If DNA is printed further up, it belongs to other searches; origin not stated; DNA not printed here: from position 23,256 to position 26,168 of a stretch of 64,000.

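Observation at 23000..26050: Low-GC gene for a TolB-like propeller fused to plant-type LRRs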

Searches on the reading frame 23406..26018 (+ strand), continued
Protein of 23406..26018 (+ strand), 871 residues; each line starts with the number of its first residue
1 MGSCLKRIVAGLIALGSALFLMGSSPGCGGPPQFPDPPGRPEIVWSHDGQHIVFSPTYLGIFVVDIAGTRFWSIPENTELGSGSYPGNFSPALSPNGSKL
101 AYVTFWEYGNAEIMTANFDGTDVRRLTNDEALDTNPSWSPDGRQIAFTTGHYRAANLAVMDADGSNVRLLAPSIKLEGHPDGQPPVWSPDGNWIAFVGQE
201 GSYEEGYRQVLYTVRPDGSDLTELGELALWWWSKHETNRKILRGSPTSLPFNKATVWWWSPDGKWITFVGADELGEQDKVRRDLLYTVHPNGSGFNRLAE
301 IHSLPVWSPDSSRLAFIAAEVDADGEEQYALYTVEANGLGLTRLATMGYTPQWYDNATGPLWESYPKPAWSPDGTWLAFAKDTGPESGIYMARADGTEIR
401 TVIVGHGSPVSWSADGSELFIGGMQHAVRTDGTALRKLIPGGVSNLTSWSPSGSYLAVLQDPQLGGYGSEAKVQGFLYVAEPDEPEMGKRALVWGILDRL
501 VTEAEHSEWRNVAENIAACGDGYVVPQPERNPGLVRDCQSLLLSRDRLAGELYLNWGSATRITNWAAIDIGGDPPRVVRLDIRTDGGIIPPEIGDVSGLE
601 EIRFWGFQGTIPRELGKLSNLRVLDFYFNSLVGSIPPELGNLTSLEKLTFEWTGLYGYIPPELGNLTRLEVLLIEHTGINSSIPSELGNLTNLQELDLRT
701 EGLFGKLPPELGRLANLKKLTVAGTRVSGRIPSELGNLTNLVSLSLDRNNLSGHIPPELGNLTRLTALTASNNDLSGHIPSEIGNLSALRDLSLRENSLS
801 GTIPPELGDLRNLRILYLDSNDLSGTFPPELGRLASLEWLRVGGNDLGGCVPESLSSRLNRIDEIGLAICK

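Call 30: predict_structure(alignment_id=A2)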
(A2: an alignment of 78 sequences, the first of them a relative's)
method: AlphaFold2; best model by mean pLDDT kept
length: 871 residues; sequences in the alignment: 78
mean_pLDDT: 84.4   pTM: 0.75
mean pLDDT of the five models: 84.4, 84.2, 82.7, 82.4, 81.7
residues with pLDDT >= 90: 533; 70-90: 168; 50-70: 71; < 50: 99
segments of 3 or more residues with pLDDT < 50: 24-29, 237-300, 465-470, 586-604
pLDDT, mean of each block of 10 residues (from residue 1): 73 85 51 64 93 91 92 87 84 96 85 94 93 95 97 93 98 91 92 96 86 98 88 51 40 37 38 39 33 43 83 95 89 97 87 52 73 96 88 95 88 91 85 86 73 89 54 76 74 78 67 92 96 98 93 83 93 97 61 41 66 98 95 97 98 96 98 97 98 98 98 98 98 98 98 98 98 98 98 98 98 97 97 96 94 91 77 81
secondary structure, 60 per line:
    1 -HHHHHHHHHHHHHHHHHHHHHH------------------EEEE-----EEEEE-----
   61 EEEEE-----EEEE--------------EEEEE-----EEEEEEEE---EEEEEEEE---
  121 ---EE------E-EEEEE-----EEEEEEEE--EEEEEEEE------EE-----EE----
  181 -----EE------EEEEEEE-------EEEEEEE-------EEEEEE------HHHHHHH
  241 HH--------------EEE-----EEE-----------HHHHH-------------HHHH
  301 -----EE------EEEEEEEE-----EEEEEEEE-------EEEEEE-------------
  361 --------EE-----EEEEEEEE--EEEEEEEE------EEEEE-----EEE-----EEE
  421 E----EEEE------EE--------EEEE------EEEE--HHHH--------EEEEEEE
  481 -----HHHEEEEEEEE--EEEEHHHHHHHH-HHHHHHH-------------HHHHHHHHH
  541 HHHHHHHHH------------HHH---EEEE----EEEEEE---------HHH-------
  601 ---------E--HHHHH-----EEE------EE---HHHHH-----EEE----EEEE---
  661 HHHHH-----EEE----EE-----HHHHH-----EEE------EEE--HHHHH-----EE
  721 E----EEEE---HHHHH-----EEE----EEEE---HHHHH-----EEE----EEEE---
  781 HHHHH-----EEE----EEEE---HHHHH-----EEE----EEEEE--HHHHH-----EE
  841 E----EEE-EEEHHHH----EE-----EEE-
elements in order (helices of 4 or more, strands of 3 or more residues): H2-23 E42-45 E51-55 E61-65 E71-74 E89-93 E99-106 E110-117 E134-138 E144-151 E154-161 E194-200 E208-214 E222-227 H234-242 E257-259 E265-267 H279-283 H297-300 E314-321 E327-334 E342-347 E376-383 E386-393 E400-404 E410-412 E418-421 E426-429 E446-449 E456-459 H462-465 E474-480 E489-496 E499-502 H503-510 H512-518 H532-549 E568-571 E576-581 H613-617 E623-625 H637-641 E647-649 E654-657 H661-665 E671-673 H685-689 E695-697 E704-706 H709-713 E719-721 E726-729 H733-737 E743-745 E750-753 H757-761 E767-769 E774-777 H781-785 E791-793 E798-801 H805-809 E815-817 E822-826 H829-833 E839-841 E846-848 E850-852 H853-856 E868-870

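Call 38: fold_search(model_id=the predicted structure, library=pdb)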
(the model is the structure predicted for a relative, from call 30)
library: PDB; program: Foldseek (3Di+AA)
matches with E <= 10: 1568; with E <= 0.001: 1069
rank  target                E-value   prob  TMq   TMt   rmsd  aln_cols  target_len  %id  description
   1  8weh_A                1.0e-20  1.00  0.33  0.45   2.8       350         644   33  Crystal structure of Brassica napus MIK2 ectodomain (N393A mutant) (released 2024-11-06)
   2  8wei_A                1.1e-20  1.00  0.31  0.41   7.8       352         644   33  Crystal structure of Brassica napus MIK2 ectodomain (N393D mutant) (released 2024-11-06)
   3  8wec_A                1.9e-20  1.00  0.32  0.44   3.2       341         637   36  Crystal structure of Arabidopsis thaliana MIK2 ectodomain in complex with BAK1 ectodomain and SCOOP12 (released 2024-11-06)
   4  8yaa_A                2.0e-20  1.00  0.32  0.42   7.4       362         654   32  Cryo-EM structure of MIK2-SCOOP12-BAK1 (released 2024-10-30)
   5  6s6q_A                2.6e-20  1.00  0.34  0.35   2.1       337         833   35  Crystal structure of the LRR ectodomain of the plant membrane receptor kinase GASSHO1/SCHENGEN3 from Arabidopsis thali (released 2020-01-29)
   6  8wee_A                2.7e-20  1.00  0.32  0.42   7.8       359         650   33  Crystal structure of Arabidopsis thaliana MIK2 ectodomain in complex with SCOOP12 (released 2024-11-06)
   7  8web_A                2.9e-20  1.00  0.31  0.41   7.8       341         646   34  Crystal structure of Arabidopsis thaliana MIK2 ectodomain (released 2024-11-06)
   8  8wef_A                6.3e-20  1.00  0.32  0.43   7.4       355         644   34  Crystal structure of Brassica napus MIK2 ectodomain in complex with Fusarium oxysporum SCOOPL (released 2024-11-06)
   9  4mn8_A                1.8e-19  1.00  0.31  0.36   3.6       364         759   29  Crystal structure of flg22 in complex with the FLS2 and BAK1 ectodomains (released 2013-12-04)
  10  4mna                  2.5e-19  1.00  0.20  0.26  10.6       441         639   25  Crystal structure of the free FLS2 ectodomains (released 2013-12-04)
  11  5xkn_A                3.0e-19  1.00  0.27  0.43   3.5       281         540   34  Crystal structure of plant receptor ERL2 in complexe with EPFL4 (released 2019-01-23)
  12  5xjo_A                6.7e-19  1.00  0.25  0.37   7.6       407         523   26  Plant receptor ERL1-TMM in complex with peptide EPF1 (released 2019-01-23)
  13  5hz3_B                1.1e-18  1.00  0.28  0.39   3.6       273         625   37  Plant peptide hormone receptor RGFR1 in complex with RGFR5 (released 2017-03-22)
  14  5xjx_A                1.7e-18  1.00  0.24  0.34   8.0       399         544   27  Pre-formed plant receptor ERL1-TMM complex (released 2019-01-23)
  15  5hz0_B                1.9e-18  1.00  0.27  0.37   4.2       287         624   35  Plant peptide hormone receptor RGFR1 in complex with RGF2 (released 2017-04-05)
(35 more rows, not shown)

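Call 42: search_protein_families(library=padloc, proteins=[window:23406-26018:+], max_evalue=0.01)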
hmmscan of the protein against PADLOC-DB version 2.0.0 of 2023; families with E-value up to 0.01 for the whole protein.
window:23406-26018:+ (871 aa): 0 families

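Call 55: find_encoding_contigs(protein=P0014, flank=10000, max_places=1)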
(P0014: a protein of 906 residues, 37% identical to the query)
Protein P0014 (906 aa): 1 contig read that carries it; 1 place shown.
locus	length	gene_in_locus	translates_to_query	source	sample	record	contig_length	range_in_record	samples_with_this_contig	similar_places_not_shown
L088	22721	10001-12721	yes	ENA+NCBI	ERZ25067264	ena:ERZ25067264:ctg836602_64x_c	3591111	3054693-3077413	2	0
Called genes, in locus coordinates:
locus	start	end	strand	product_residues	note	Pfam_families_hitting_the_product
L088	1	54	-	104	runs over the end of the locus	PF12647:RNHCP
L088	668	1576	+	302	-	-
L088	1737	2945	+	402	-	PF01408:GFO_IDH_MocA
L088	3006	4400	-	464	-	PF00202:Aminotran_3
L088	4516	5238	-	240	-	-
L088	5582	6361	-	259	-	PF01048:PNP_UDP_1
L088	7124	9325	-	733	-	PF12228:DUF3604 (weak)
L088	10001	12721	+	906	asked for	PF07676:PD40 (faint), PF26550:Tricorn_2nd (faint), PF00930:DPPIV_N (faint), PF26549:Tricorn_N, PF24758:LRR_At5g56370 (faint), PF23598:LRR_14, PF13855:LRR_8 (weak), PF12799:LRR_4 (weak), +2 more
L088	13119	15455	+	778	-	PF01138:RNase_PH, PF03725:RNase_PH_C, PF03726:PNPase, PF01138:RNase_PH, PF00013:KH_1, PF00575:S1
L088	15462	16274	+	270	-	PF01113:DapB_N, PF03447:NAD_binding_3 (faint), PF05173:DapB_C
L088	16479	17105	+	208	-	PF05685:Uma2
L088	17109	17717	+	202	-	PF05685:Uma2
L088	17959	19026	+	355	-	PF01118:Semialdhyde_dh, PF02774:Semialdhyde_dhC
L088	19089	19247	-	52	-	-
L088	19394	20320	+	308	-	PF00701:DHDPS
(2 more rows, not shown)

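Call 56: find_encoding_contigs(protein=P0008, flank=10000, max_places=1)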
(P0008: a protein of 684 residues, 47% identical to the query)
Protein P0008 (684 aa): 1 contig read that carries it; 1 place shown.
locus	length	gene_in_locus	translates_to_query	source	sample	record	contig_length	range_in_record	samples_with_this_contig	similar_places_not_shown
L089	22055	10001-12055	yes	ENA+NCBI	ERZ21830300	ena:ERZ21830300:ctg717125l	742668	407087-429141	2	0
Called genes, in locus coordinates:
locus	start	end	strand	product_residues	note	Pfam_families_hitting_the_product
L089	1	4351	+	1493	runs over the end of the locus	-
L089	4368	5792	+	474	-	PF00930:DPPIV_N (faint), PF07676:PD40 (faint), PF26549:Tricorn_N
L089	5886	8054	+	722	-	PF00560:LRR_1 (faint), PF12799:LRR_4 (faint), PF23598:LRR_14, PF13855:LRR_8 (weak), PF23598:LRR_14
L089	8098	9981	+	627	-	PF00041:fn3 (faint)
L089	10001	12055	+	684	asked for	PF00930:DPPIV_N (faint), PF25174:Beta-prop_THOC3 (faint), PF26550:Tricorn_2nd, PF23381:Beta-prop_IFT122_1st (faint), PF26549:Tricorn_N, PF07676:PD40, PF26549:Tricorn_N, PF13855:LRR_8 (weak), +2 more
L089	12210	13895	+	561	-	PF26550:Tricorn_2nd (faint), PF00930:DPPIV_N (faint), PF07676:PD40 (faint), PF26549:Tricorn_N, PF00560:LRR_1 (faint), PF13855:LRR_8 (faint)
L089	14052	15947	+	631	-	PF23381:Beta-prop_IFT122_1st (faint), PF25174:Beta-prop_THOC3 (faint), PF07676:PD40 (weak), PF26550:Tricorn_2nd, PF26549:Tricorn_N, PF23598:LRR_14, PF12799:LRR_4 (weak), PF13855:LRR_8 (weak), +2 more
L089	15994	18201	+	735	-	PF00560:LRR_1 (faint), PF12799:LRR_4 (faint), PF23598:LRR_14, PF13855:LRR_8, PF23598:LRR_14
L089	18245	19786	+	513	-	PF00041:fn3 (faint)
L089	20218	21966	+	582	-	PF23381:Beta-prop_IFT122_1st (faint), PF26549:Tricorn_N (weak), PF26550:Tricorn_2nd, PF07676:PD40, PF13855:LRR_8 (weak), PF23598:LRR_14, PF12799:LRR_4 (weak), PF13855:LRR_8 (weak), +2 more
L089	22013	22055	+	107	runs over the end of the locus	-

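Call 57: find_encoding_contigs(protein=P0018, flank=10000, max_places=1)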
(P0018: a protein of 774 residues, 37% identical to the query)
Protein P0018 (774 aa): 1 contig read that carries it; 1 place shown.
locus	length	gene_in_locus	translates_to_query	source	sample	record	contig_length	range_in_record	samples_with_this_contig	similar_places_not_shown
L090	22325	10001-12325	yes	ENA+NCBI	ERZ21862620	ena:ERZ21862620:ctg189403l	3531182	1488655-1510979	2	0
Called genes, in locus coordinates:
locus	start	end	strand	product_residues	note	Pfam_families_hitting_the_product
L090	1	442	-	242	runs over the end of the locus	PF01370:Epimerase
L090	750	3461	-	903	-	PF02739:5_3_exonuc_N, PF01367:5_3_exonuc, PF22619:DNA_polI_exo1, PF00476:DNA_pol_A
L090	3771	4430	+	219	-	PF01135:PCMT, PF01209:Ubie_methyltran, PF02353:CMAS (weak), PF13489:Methyltransf_23, PF13847:Methyltransf_31, PF08241:Methyltransf_11, PF08242:Methyltransf_12, PF13649:Methyltransf_25, +1 more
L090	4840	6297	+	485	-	-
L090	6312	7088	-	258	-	PF01048:PNP_UDP_1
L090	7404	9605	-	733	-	PF12228:DUF3604 (weak)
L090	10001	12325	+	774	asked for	PF00930:DPPIV_N (faint), PF26549:Tricorn_N, PF26550:Tricorn_2nd (weak), PF07676:PD40 (weak), PF26549:Tricorn_N (weak), PF12799:LRR_4 (faint), PF23598:LRR_14, PF23598:LRR_14, +2 more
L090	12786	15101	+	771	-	PF01138:RNase_PH, PF03725:RNase_PH_C, PF03726:PNPase, PF01138:RNase_PH, PF00013:KH_1, PF00575:S1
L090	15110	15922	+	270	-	PF01113:DapB_N, PF03447:NAD_binding_3 (weak), PF05173:DapB_C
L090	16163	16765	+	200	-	PF05685:Uma2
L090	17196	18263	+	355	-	PF01118:Semialdhyde_dh, PF02774:Semialdhyde_dhC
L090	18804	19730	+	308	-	PF00701:DHDPS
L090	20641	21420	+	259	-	-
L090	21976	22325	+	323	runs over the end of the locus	-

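Call 58: find_encoding_contigs(protein=P0010, flank=10000, max_places=1)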
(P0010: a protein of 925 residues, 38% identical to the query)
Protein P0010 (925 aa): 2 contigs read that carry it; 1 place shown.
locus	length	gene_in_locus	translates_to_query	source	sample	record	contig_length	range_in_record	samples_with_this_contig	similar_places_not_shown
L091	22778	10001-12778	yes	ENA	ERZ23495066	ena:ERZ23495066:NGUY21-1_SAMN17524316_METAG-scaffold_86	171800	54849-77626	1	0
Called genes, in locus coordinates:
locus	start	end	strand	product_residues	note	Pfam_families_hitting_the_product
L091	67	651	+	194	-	-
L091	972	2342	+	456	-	PF01547:SBP_bac_1, PF13416:SBP_bac_8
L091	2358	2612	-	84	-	-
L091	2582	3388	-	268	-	PF00857:Isochorismatase (weak)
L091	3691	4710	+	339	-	-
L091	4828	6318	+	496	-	PF00370:FGGY_N, PF02782:FGGY_C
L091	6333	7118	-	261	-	PF01048:PNP_UDP_1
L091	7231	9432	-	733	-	PF12228:DUF3604 (weak)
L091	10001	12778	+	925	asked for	PF00930:DPPIV_N (faint), PF07676:PD40 (faint), PF26549:Tricorn_N (faint), PF26550:Tricorn_2nd (faint), PF00560:LRR_1 (faint), PF23598:LRR_14 (weak), PF23598:LRR_14, PF13855:LRR_8 (weak), +3 more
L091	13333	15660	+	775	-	-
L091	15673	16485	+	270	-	PF01113:DapB_N, PF03447:NAD_binding_3 (weak), PF05173:DapB_C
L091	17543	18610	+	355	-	PF01118:Semialdhyde_dh, PF02774:Semialdhyde_dhC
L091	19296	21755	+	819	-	PF03176:MMPL, PF12349:Sterol-sensing (weak), PF03176:MMPL, PF02460:Patched (weak), PF12349:Sterol-sensing (weak)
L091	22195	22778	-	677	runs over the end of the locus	PF05719:GPP34, PF00067:p450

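Call 86: find_related_loci(query=A2, collection=viral_contigs, flank=5000)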
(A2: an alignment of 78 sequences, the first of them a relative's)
Query A2 (871 aa) in viral_contigs; peptide patterns used: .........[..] (x = any residue, [..] = any of these).
20 stretches matched a pattern; 18 encode a relative of the query (tblastn E <= 1e-3); 18 distinct loci.
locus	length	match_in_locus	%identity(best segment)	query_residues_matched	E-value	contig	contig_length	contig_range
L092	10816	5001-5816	28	67-419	1e-22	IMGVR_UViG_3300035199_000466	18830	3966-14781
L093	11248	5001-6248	29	78-469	4e-18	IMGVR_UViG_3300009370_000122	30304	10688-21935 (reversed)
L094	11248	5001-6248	29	78-469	4e-18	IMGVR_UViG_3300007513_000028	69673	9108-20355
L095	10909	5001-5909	24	38-356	4e-16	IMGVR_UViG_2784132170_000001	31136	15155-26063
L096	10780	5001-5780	28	44-463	2e-14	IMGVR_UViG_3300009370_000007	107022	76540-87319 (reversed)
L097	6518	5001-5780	28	44-461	3e-14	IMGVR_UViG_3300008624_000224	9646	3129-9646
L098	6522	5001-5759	26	39-457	6e-13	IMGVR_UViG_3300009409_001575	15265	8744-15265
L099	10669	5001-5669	28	25-453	4e-12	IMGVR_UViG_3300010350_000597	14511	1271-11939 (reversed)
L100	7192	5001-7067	24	42-526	1e-10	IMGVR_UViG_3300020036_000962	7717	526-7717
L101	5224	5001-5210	43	90-434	5e-9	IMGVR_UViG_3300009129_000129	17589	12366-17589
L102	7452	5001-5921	29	41-364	1e-8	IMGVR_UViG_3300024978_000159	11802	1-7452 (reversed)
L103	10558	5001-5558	31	34-387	6e-8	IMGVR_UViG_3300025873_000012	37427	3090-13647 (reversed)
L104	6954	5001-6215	31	88-400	2e-6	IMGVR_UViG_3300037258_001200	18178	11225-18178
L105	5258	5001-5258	36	92-405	1e-5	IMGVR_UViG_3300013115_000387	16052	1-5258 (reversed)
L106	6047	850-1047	38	137-203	1e-5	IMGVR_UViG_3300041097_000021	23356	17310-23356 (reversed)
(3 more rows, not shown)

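Call 87: search_dna_similar(query=window:23406-26018:+, collection=phages, mode=protein, max_rows=10)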
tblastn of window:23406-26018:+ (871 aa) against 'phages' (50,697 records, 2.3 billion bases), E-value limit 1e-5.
Records with a match: 14; places in all: 47; records where one place covers at least 80% of the query: 0.
Best place of each record, by identity: <60% 14.
By first word of the organism name: Listeria 8; Bacteriophage 3; Leptospira 2; uncultured 1.
By host as written in the record: Listeria monocytogenes 8; - 5; Didelphis marsupialis 1.
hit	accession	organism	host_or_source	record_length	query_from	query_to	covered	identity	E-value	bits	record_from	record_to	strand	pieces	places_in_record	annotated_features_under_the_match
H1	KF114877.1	Leptospira phage vB_LnoZ_CZ214-LE1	Didelphis marsupialis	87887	589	868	32%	37.4%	7e-28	195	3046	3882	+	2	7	leucine rich repeat protein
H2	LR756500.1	uncultured phage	metagenomic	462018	611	845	27%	41.0%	1e-11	143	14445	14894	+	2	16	record has no annotation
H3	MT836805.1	Bacteriophage sp.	human fecal samples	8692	88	412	37%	28.7%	3e-13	80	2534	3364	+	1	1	record has no annotation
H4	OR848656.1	Listeria phage LM 4-14-1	Listeria monocytogenes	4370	612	868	30%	36.1%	3e-11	205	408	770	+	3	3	record has no annotation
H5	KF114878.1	Leptospira phage vb_LkmZ_Bejolso9-LE1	-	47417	605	847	28%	34.4%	1e-17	95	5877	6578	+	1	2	leucine rich repeat protein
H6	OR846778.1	Listeria phage LM 4-11-1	Listeria monocytogenes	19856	593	867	32%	28.9%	4e-9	67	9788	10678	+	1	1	record has no annotation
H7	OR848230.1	Listeria phage LM 4-14-1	Listeria monocytogenes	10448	618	868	25%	35.9%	2e-9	126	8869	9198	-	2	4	record has no annotation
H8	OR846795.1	Listeria phage LM 4-11-1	Listeria monocytogenes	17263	618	868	25%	35.9%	2e-9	126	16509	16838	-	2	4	record has no annotation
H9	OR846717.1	Listeria phage LM 4-11-1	Listeria monocytogenes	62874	596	867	31%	28.7%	9e-8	62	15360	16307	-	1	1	record has no annotation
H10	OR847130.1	Listeria phage LM 4-11-1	Listeria monocytogenes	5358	612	868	26%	34.5%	8e-11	132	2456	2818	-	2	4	record has no annotation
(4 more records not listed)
